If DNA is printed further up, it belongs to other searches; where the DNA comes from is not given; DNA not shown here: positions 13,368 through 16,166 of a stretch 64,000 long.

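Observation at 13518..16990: AAA ATPase + large S8 subtilase pair (ietAS-like) co-oriented with a Type III R-M system in an AT-richer island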

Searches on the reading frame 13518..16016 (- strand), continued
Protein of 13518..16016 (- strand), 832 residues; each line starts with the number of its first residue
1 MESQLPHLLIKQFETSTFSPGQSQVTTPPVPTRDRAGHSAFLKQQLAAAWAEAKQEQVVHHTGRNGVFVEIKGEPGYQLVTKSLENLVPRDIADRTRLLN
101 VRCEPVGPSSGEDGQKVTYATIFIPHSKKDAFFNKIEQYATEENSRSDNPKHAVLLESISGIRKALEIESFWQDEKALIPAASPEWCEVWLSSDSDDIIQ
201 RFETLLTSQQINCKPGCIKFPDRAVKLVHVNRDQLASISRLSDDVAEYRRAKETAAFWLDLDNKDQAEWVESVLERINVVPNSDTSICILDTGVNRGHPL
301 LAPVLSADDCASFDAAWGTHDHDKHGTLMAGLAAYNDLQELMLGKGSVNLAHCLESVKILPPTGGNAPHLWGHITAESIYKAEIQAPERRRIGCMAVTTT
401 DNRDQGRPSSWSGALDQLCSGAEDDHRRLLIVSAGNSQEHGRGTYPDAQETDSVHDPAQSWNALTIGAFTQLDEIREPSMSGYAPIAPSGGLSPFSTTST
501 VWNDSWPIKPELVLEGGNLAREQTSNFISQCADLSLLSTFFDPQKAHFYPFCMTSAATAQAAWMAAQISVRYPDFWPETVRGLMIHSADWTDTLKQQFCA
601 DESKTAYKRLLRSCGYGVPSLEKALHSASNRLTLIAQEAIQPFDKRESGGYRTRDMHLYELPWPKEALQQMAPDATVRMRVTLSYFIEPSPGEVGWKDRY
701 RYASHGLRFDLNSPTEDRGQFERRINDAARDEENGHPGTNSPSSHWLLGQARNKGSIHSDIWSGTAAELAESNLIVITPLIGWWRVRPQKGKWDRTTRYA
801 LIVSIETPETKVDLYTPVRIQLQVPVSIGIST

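Call 25: search_protein_families(library=padloc, proteins=[L005:1161-3275:+, L005:3272-4411:+, L005:7932-11144:+, L016:4950-6560:+, L016:6557-7789:+, L016:7793-8935:+, L016:12466-15606:+, L036:971-3958:+, L066:12532-15369:+, L080:13380-16283:+], max_evalue=0.00001)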
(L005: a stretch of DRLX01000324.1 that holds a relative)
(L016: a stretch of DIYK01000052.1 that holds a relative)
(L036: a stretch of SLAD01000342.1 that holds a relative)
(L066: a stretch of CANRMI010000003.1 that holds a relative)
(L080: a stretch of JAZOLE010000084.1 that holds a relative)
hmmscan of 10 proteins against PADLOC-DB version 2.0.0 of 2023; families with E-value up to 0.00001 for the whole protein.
L005:1161-3275:+ (704 aa): 24 families
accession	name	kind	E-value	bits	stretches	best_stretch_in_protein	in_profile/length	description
PDLC03035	MTase_I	-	8.6e-266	881.6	1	2-704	2-653/653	Type I methyltransferase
PDLC03019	MTase_I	-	1.7e-82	276.2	1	10-461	8-452/932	Type I methyltransferase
PDLC03240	MTase_II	-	1.5e-65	220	1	10-426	8-425/511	Type II methyltransferase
PDLC03031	MTase_I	-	4.7e-46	155.4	1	8-428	6-452/834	Type I methyltransferase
PDLC03027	MTase_I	-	1.6e-38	130.8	1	77-413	49-391/810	Type I methyltransferase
PDLC03022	MTase_I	-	5.4e-38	128.9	1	88-412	107-427/857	Type I methyltransferase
PDLC04134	mad2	-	1.6e-36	124.2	1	9-428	140-483/492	mads_2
PDLC03026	MTase_I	-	5.5e-35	119.4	1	7-425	3-393/487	Type I methyltransferase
PDLC03029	MTase_I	-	1.3e-31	107.8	1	6-427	5-446/661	Type I methyltransferase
PDLC03021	MTase_I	-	3e-31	106.8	1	113-427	102-413/491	Type I methyltransferase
PDLC03039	MTase_I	-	2.9e-27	93.1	1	119-428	118-417/708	Type I methyltransferase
PDLC03038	MTase_I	-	4.4e-27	92.3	1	11-412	10-401/896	Type I methyltransferase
PDLC03032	MTase_I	-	2.4e-25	86.8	1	79-413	51-393/1001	Type I methyltransferase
PDLC03033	MTase_I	-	2.3e-23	80.9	1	140-411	166-440/541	Type I methyltransferase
PDLC03028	MTase_I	-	4.9e-23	79.1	1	7-413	726-1144/1236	Type I methyltransferase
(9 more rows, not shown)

L005:3272-4411:+ (379 aa): 90 families (the best 25 are shown)
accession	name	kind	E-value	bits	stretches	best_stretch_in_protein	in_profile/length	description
PDLC03172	Specificity_I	-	4.4e-111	370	2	5-234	7-240/431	Type I specificity subunit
PDLC03068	Specificity_I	-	3.5e-85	284.6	1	1-379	2-397/403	Type I specificity subunit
PDLC03092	Specificity_I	-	3.2e-63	212.4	2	10-235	9-227/397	Type I specificity subunit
PDLC03099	Specificity_I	-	1e-58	197.4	3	1-236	3-222/405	Type I specificity subunit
PDLC03154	Specificity_I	-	1.3e-46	158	1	2-379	3-395/406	Type I specificity subunit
PDLC03089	Specificity_I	-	1.1e-43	147.9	2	2-195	4-195/446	Type I specificity subunit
PDLC03163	Specificity_I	-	1.5e-43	147.5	1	2-379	3-420/434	Type I specificity subunit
PDLC03168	Specificity_I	-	2.7e-39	133.9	2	2-195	4-192/459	Type I specificity subunit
PDLC03164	Specificity_I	-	3e-39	133.5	1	1-379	1-396/409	Type I specificity subunit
PDLC03086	Specificity_I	-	4.4e-38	129.4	2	14-196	22-201/458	Type I specificity subunit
PDLC03061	Specificity_I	-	3.7e-37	126.2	1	215-333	3-128/360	Type I specificity subunit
PDLC03063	Specificity_I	-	8.4e-35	118.6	2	214-345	3-138/369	Type I specificity subunit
PDLC03066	Specificity_I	-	1.4e-32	111.1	1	112-379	128-434/441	Type I specificity subunit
PDLC03115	Specificity_I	-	1.1e-31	107.9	1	209-355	2-152/462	Type I specificity subunit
PDLC03133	Specificity_I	-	4.5e-30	103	1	107-224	106-221/417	Type I specificity subunit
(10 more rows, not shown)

L005:7932-11144:+ (1070 aa): 8 families
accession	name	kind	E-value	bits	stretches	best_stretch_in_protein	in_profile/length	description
PDLC03040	REase_I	-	1.5e-165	550.7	1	4-1027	5-995/1029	Type I restriction enzyme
PDLC03044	REase_I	-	1.3e-76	256.4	2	79-545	69-541/1034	Type I restriction enzyme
PDLC03041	REase_I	-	1.6e-73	246.3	3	233-554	281-608/1099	Type I restriction enzyme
PDLC03048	REase_I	-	1.2e-54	183.9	2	50-487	33-473/976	Type I restriction enzyme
PDLC03046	REase_I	-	2.4e-19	66.8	1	394-705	410-729/1025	Type I restriction enzyme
PDLC03045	REase_I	-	1.8e-17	60.6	1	293-496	287-496/995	Type I restriction enzyme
PDLC03049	REase_I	-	2.3e-08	30.5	1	147-555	59-440/807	Type I restriction enzyme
PDLC03047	REase_I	-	6.4e-06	22.2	0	641-692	651-703/1107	Type I restriction enzyme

L016:4950-6560:+ (536 aa): 30 families (the best 25 are shown)
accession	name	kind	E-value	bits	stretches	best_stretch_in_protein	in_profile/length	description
PDLC03035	MTase_I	-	2.2e-211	701.9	2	25-442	8-438/653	Type I methyltransferase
PDLC03019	MTase_I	-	2.9e-102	341.5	1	27-527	8-496/932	Type I methyltransferase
PDLC03240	MTase_II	-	1.1e-74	250.1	1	26-428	7-424/511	Type II methyltransferase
PDLC03022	MTase_I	-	1.3e-55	187.2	1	25-413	4-425/857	Type I methyltransferase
PDLC03031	MTase_I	-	1e-50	170.9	1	26-431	7-452/834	Type I methyltransferase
PDLC03027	MTase_I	-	6.6e-48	161.8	1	25-412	6-387/810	Type I methyltransferase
PDLC03021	MTase_I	-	1.8e-42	143.8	1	142-526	119-489/491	Type I methyltransferase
PDLC03029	MTase_I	-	5.8e-41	138.7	1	165-425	155-441/661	Type I methyltransferase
PDLC03039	MTase_I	-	6.2e-40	135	1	23-428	3-414/708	Type I methyltransferase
PDLC03038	MTase_I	-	2.1e-39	133.1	1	25-443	7-430/896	Type I methyltransferase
PDLC03032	MTase_I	-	7.4e-38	128.2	1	25-498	6-449/1001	Type I methyltransferase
PDLC03026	MTase_I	-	1.5e-37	127.9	1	96-460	50-410/487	Type I methyltransferase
PDLC04134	mad2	-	4.3e-35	119.5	1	24-439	138-491/492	mads_2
PDLC03033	MTase_I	-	4.6e-35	119.6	1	160-530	175-535/541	Type I methyltransferase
PDLC03028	MTase_I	-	1.2e-34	117.6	1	26-436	728-1160/1236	Type I methyltransferase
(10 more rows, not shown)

L016:6557-7789:+ (410 aa): 103 families (the best 25 are shown)
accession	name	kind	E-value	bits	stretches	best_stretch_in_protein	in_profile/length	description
PDLC03099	Specificity_I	-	4e-72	241.6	1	113-407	87-387/405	Type I specificity subunit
PDLC03089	Specificity_I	-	1.4e-64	216.9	2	10-201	9-197/446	Type I specificity subunit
PDLC03092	Specificity_I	-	1.5e-63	213.5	1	98-407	86-392/397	Type I specificity subunit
PDLC03086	Specificity_I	-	2.9e-63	212.4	2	212-407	241-441/458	Type I specificity subunit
PDLC03163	Specificity_I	-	1.9e-60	203.2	1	34-406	35-414/434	Type I specificity subunit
PDLC03068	Specificity_I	-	4.8e-60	201.8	1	8-407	6-392/403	Type I specificity subunit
PDLC03172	Specificity_I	-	5.9e-55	185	1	106-407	104-416/431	Type I specificity subunit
PDLC03168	Specificity_I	-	8.3e-55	185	2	214-407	246-441/459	Type I specificity subunit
PDLC03090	Specificity_I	-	7.5e-48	161.8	1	11-368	27-385/434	Type I specificity subunit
PDLC03154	Specificity_I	-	2.4e-46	157.1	1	8-407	6-390/406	Type I specificity subunit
PDLC03123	Specificity_I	-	2.7e-44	149.9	1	228-407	214-391/401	Type I specificity subunit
PDLC03164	Specificity_I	-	4.4e-40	136.2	1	43-407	37-391/409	Type I specificity subunit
PDLC03108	Specificity_I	-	4.5e-40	136.3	2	217-366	31-182/452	Type I specificity subunit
PDLC04137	mad5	-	6.6e-40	135.5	1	33-402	30-390/392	mads_5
PDLC03133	Specificity_I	-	1.4e-39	134.4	1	107-407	102-396/417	Type I specificity subunit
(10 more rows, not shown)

L016:7793-8935:+ (380 aa): 8 families
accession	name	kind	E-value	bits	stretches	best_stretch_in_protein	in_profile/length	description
PDLC04913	PDC-S11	-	5.9e-163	540.2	1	1-372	1-373/375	-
PDLC04910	PDC-S11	-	4.1e-63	211.8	1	1-323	1-316/359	-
PDLC04909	PDC-S11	-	1.8e-62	209.9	1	6-304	6-292/347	-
PDLC04915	PDC-S11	-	1.3e-52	177.4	1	7-258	7-256/379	-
PDLC04916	PDC-S11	-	3.5e-39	132.9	1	10-214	9-203/358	-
PDLC04914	PDC-S11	-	5e-35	119.2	1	206-366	148-311/314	-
PDLC04911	PDC-S11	-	1.3e-29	101.5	1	148-365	101-314/318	-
PDLC04912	PDC-S11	-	1.5e-25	88.1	1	142-365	94-312/313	-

L016:12466-15606:+ (1046 aa): 8 families
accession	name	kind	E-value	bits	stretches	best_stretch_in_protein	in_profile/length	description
PDLC03040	REase_I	-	3.2e-189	629.1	1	10-1007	8-998/1029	Type I restriction enzyme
PDLC03044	REase_I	-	4.3e-90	301.1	1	73-710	60-703/1034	Type I restriction enzyme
PDLC03041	REase_I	-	2.1e-73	245.8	2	237-707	282-744/1099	Type I restriction enzyme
PDLC03048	REase_I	-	1.7e-54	183.3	1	130-728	100-701/976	Type I restriction enzyme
PDLC03046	REase_I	-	3.7e-19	66.2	1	638-700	673-735/1025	Type I restriction enzyme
PDLC03045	REase_I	-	1.9e-14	50.6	1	292-707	285-700/995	Type I restriction enzyme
PDLC03043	REase_I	-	7e-09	33.2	1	135-211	137-215/313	Type I restriction enzyme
PDLC02704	PbeA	-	6.2e-07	26.3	1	271-525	256-523/682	PbeA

L036:971-3958:+ (995 aa): 45 families (the best 25 are shown)
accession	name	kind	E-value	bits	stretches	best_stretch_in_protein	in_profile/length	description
PDLC02619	DrmD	-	1.9e-210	699.2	2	74-698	27-645/872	DrmD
PDLC02500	BrxHI|BrxHII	-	3.6e-67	225.7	2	186-692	217-676/933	BrxHI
PDLC02621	DrmD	-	4.8e-57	191.9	1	76-703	118-738/1040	DrmD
PDLC02620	DrmD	-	2.2e-54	182.8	1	72-638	92-627/1060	DrmD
PDLC02623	DrmD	-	8.3e-54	180.7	3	532-633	567-670/1040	DrmD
PDLC02504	BrxHI|BrxHII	-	3e-50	169.1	1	72-643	102-636/971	BrxHII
PDLC00659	HmaA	-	2.7e-49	165.9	1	71-635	96-659/1176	SNF2 helicase / DEAD-box helicase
PDLC02843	DpdE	-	5.8e-43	145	2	70-271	149-329/1091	DpdE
PDLC02840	DpdE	-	1.2e-39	134.4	2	73-273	153-336/1091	DpdE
PDLC02844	DpdE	-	4e-37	125.6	2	63-267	138-331/1074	DpdE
PDLC02634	DrmD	-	4.4e-37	125.3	1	70-616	82-612/900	DrmD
PDLC00633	ZorD1|ZorD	-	2.6e-33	113.1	2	78-304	442-668/908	"SWI2/SNF2 helicase, Mrr-like nuclease"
PDLC02572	DrmA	-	1.4e-32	110.6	1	76-598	115-634/1043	DrmA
PDLC00631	ZorD1|ZorD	-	7.7e-32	108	2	76-305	438-682/1071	"SWI2/SNF2 helicase, Mrr-like nuclease"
PDLC02846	DpdE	-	1.6e-31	107.1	2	47-284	134-370/1034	DpdE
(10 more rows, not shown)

L066:12532-15369:+ (945 aa): 5 families
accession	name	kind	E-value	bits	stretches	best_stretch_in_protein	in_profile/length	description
PDLC03647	REase_III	-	6.2e-272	903.1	1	28-943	94-986/989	Type III restriction enzyme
PDLC03649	REase_III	-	1.6e-85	285.9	1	27-927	82-950/973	Type III restriction enzyme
PDLC03650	REase_III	-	1e-07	28.8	0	380-498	310-425/898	Type III restriction enzyme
PDLC03648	REase_III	-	4.4e-06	23.1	1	454-525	314-375/871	Type III restriction enzyme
PDLC03653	REase_III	-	8.1e-06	22.2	0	447-501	422-476/883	Type III restriction enzyme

L080:13380-16283:+ (967 aa): 0 families

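Call 30: predict_structure(alignment_id=A2)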
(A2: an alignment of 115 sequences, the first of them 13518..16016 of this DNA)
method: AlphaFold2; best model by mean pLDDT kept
length: 832 residues; sequences in the alignment: 115
mean_pLDDT: 84.1   pTM: 0.72
mean pLDDT of the five models: 84.1, 83.6, 83.5, 81.8, 79.5
residues with pLDDT >= 90: 417; 70-90: 290; 50-70: 66; < 50: 59
segments of 3 or more residues with pLDDT < 50: 1-11, 16-30, 691-701, 733-740, 824-831
pLDDT, mean of each block of 10 residues (from residue 1): 42 46 35 87 93 82 86 86 63 79 70 73 89 89 84 89 94 82 85 86 94 70 74 94 87 69 92 95 95 97 97 96 96 95 90 97 83 89 94 89 71 87 91 93 89 87 96 91 96 95 87 98 93 96 96 97 98 96 98 94 92 97 86 82 83 83 80 87 88 40 79 86 76 46 81 91 91 89 73 88 80 60 45 48
secondary structure, 60 per line:
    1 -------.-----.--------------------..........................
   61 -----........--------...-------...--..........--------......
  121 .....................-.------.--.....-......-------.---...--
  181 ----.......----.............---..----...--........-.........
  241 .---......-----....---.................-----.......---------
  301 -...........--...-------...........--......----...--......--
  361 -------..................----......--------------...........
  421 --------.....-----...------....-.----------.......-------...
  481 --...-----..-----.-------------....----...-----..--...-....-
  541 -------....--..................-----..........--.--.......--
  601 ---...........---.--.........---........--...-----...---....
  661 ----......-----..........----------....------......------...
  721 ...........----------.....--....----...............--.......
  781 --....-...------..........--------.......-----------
elements in order (helices of 4 or more, strands of 3 or more residues): H35-60 E66-73 E97-106 E115-125 H126-141 H153-157 E159-164 E185-191 H196-208 E218-220 E223-230 H232-241 E245-250 H256-259 H263-276 E277-279 E285-291 E305-312 H325-335 H338-343 E348-350 E353-358 H368-385 E390-395 H410-420 E429-433 H448-451 E464-470 E483-485 E512-515 E520-522 E536-539 E548-551 H554-571 H577-586 H592-598 H604-614 H621-629 E633-640 E643-645 E651-653 E657-660 H665-670 E676-685 H696-699 E706-711 H718-731 H742-745 H749-752 E757-765 H766-771 E774-780 H783-786 E797-806 H815-821

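Call 33: search_solved_structures(query=A2, max_evalue=0.001)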
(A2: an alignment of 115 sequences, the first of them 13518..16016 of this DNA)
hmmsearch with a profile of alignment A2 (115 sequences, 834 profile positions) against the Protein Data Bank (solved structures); distinct sequences matched with E-value up to 0.001: 2.
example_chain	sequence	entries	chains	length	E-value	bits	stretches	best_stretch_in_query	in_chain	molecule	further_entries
1ea7_A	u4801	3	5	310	0.00048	21.1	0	282-334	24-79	SERINE PROTEASE | 36KDA PROTEASE | Sphericase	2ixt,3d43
2gko_A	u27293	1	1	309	0.00068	20.6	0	283-334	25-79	microbial serine proteinases; subtilisin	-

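Call 43: search_dna_similar(query=window:13518-16016:-, collection=plasmids, mode=protein, max_rows=30, rows=spread)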
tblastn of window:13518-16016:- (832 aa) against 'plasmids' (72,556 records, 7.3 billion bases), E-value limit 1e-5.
Records with a match: 460; places in all: 468; records where one place covers at least 80% of the query: 376.
Best place of each record, by identity: <60% 460.
By first word of the organism name: Klebsiella 213; Agrobacterium 54; Rhizobium 29; Burkholderia 26; Enterobacter 14; Acetobacter 12; Leptolyngbya 7; Rhodococcus 7; Escherichia 5; Phaeobacter 5; and 51 more.
By predicted mobility (MOB-suite, as given by PLSDB): conjugative 320; non-mobilizable 114; mobilizable 26.
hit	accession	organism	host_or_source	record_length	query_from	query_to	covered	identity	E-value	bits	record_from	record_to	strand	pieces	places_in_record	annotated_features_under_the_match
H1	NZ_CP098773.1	Alteromonas macleodii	mixed culture,gracilaria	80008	29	832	97%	49.7%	0e+0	786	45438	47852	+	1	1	S8 family peptidase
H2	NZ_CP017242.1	Rhizobium etli 8C-3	Phaseolus vulgaris,cell culture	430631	31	829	96%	39.8%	9e-173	561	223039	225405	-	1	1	S8 family peptidase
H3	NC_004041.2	Rhizobium etli CFN 42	-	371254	111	826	86%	43.4%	3e-167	545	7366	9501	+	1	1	S8 family peptidase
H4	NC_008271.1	Rhodococcus jostii RHA1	-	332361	2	830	100%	37.4%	2e-148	490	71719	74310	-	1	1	S8 family peptidase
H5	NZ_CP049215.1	Rhizobium rhizogenes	Raspberry,cell culture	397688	5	818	98%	38.1%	2e-152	502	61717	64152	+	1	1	S8 family peptidase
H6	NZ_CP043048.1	Klebsiella pneumoniae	Homo sapiens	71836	30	828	96%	38.7%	7e-156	512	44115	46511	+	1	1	S8 family peptidase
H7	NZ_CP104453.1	Raoultella ornithinolytica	whole organism,wastewater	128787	30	828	96%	38.7%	7e-156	512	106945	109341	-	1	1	S8 family peptidase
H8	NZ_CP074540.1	Klebsiella pneumoniae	Homo sapiens,pelvic abscess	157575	30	828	96%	38.7%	7e-156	512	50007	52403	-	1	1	S8 family peptidase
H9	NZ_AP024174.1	Klebsiella pneumoniae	-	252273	30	828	96%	38.7%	7e-156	512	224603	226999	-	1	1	S8 family peptidase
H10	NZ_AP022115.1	Klebsiella quasipneumoniae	-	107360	30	828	96%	38.7%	9e-156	511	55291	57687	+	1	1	S8 family peptidase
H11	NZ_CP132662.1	Klebsiella pneumoniae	Homo sapiens,wound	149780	30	828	96%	38.7%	9e-156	511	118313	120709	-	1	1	S8 family peptidase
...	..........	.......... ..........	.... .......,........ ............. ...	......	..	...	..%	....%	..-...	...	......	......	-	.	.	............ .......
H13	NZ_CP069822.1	Klebsiella pneumoniae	Homo sapiens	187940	30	828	96%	38.7%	9e-156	511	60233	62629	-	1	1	S8 family peptidase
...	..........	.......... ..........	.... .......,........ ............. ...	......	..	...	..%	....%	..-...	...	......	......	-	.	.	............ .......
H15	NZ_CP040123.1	Klebsiella pneumoniae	Homo sapiens,sputum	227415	30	828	96%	38.7%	9e-156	511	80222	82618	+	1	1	S8 family peptidase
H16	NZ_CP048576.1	Agrobacterium tumefaciens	-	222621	5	818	98%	37.9%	2e-152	502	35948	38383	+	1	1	S8 family peptidase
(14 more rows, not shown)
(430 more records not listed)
